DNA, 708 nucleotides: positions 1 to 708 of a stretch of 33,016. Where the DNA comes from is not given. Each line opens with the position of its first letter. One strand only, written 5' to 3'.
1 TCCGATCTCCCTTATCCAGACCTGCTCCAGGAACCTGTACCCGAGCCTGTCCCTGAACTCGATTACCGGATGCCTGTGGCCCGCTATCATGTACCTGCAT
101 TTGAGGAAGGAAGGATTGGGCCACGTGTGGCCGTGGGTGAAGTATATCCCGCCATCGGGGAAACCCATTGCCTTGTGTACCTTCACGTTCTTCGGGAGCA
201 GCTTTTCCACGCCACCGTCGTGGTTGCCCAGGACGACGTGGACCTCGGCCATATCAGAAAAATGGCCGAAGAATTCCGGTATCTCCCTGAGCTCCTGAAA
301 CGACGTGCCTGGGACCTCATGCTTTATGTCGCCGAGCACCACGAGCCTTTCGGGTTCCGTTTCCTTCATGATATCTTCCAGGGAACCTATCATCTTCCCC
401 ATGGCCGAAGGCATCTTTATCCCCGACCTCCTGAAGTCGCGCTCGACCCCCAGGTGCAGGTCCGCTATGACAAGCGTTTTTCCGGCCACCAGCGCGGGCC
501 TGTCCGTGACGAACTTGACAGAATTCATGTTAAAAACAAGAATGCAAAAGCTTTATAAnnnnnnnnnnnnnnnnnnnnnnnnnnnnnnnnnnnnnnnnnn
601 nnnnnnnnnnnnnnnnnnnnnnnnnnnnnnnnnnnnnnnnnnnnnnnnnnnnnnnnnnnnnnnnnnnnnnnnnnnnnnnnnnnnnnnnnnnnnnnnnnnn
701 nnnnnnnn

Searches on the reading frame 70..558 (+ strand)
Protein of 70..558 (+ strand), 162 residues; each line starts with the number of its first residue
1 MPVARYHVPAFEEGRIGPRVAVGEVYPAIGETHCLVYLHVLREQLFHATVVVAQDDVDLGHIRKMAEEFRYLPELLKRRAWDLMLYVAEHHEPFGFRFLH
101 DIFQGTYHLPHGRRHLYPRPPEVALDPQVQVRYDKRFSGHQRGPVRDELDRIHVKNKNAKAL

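Call 15: search_protein_families(library=pfam, proteins=[window:70-558:+], max_evalue=0.001)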
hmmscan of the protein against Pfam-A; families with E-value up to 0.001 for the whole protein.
window:70-558:+ (162 aa): 0 families

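Call 49: search_protein_families(library=ncbifam, proteins=[window:70-558:+], max_evalue=0.1)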
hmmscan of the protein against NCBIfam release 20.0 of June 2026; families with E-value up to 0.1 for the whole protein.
window:70-558:+ (162 aa): 1 family
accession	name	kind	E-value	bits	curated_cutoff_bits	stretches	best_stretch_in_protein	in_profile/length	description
TIGR00320.1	dfx_rbo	equivalog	0.087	13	146.9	0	6-51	48-93/125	desulfoferrodoxin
